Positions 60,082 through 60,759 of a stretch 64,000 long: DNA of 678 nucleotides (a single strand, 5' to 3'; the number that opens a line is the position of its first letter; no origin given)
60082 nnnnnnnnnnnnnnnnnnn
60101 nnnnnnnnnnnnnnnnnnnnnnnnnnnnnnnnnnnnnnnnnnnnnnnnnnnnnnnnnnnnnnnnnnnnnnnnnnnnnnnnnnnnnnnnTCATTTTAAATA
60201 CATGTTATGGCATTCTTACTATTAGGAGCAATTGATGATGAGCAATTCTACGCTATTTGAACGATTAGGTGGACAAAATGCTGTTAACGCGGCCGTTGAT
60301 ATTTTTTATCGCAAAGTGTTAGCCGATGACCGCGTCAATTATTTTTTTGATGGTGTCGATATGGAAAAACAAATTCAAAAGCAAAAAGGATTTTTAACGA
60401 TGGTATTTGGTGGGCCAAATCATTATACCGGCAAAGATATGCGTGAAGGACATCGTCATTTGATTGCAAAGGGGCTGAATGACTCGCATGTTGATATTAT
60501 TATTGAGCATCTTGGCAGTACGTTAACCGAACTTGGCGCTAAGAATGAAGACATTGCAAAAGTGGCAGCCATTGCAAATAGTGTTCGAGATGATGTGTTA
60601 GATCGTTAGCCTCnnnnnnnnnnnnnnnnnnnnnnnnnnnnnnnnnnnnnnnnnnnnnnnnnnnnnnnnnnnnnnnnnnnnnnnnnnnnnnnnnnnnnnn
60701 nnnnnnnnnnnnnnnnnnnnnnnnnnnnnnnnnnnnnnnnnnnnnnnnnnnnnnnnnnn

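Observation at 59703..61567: Split 'flavohaemoglobin': NsrR-like regulator divergent from a truncated haemoglobin N plus dedicated 2Fe-2S flavin reductase operon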

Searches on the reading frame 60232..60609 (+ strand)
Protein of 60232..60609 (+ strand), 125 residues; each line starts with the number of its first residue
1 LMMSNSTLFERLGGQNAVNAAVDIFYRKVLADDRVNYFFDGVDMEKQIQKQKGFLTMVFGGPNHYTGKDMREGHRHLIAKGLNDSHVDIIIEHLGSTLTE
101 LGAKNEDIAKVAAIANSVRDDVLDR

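Call 3: search_protein_families(library=pfam, proteins=[window:60232-60609:+])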
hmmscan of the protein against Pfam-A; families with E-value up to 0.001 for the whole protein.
window:60232-60609:+ (125 aa): 1 family
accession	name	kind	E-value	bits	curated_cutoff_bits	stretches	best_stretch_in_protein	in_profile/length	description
PF01152.27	Bac_globin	-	2.1e-19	70.4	21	1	7-121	1-118/121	Bacterial-like globin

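Call 4: search_protein_families(library=ncbifam, proteins=[window:60232-60609:+])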
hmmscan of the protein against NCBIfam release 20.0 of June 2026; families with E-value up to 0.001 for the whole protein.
window:60232-60609:+ (125 aa): 0 families

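Call 7: search_solved_structures(query=window:60232-60609:+, max_evalue=0.001, show_alignments=3)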
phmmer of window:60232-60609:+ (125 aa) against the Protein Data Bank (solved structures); distinct sequences matched with E-value up to 0.001: 32.
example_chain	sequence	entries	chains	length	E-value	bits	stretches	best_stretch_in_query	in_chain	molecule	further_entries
3aq5_A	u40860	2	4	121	1.3e-32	115.5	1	5-124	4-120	Group 1 truncated hemoglobin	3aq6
3aq9_A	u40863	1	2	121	3.6e-32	114.1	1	5-124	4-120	Group 1 truncated hemoglobin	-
3aq8_A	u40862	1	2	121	3.6e-32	114.1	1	5-124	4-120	Group 1 truncated hemoglobin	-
3aq7_A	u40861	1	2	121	5e-32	113.7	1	5-124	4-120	Group 1 truncated hemoglobin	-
1s69_A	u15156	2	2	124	5.5e-31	110.3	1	6-118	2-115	Cyanoglobin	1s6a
2hz2_A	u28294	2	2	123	5.6e-31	110.3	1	6-123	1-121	Cyanoglobin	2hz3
1mwb_A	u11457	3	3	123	7.8e-31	109.8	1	6-118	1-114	Cyanoglobin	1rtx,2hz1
4xdi_A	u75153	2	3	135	4.7e-28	100.8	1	7-119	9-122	Chlamydomonas reinhardtii THB1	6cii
2ksc_A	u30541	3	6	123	1.5e-27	99.2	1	7-125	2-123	Cyanoglobin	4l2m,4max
1dly_A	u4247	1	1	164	3.1e-27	98.2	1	6-124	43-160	HEMOGLOBIN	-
1uvx_A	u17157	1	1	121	6e-27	97.3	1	8-124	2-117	GLOBIN LI637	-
6bme_A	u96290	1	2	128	1.9e-23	86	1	6-119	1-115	Truncated hemoglobin 4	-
1dlw_A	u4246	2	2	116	1.2e-20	77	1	8-123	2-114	HEMOGLOBIN | MYOGLOBIN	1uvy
5ab8_A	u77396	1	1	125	7.5e-18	67.9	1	7-118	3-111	GROUP 1 TRUNCATED HEMOGLOBIN GLBN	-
1idr_A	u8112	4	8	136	7.8e-18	67.9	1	7-118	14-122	HEMOGLOBIN HBN | Hemoglobin-like protein HbN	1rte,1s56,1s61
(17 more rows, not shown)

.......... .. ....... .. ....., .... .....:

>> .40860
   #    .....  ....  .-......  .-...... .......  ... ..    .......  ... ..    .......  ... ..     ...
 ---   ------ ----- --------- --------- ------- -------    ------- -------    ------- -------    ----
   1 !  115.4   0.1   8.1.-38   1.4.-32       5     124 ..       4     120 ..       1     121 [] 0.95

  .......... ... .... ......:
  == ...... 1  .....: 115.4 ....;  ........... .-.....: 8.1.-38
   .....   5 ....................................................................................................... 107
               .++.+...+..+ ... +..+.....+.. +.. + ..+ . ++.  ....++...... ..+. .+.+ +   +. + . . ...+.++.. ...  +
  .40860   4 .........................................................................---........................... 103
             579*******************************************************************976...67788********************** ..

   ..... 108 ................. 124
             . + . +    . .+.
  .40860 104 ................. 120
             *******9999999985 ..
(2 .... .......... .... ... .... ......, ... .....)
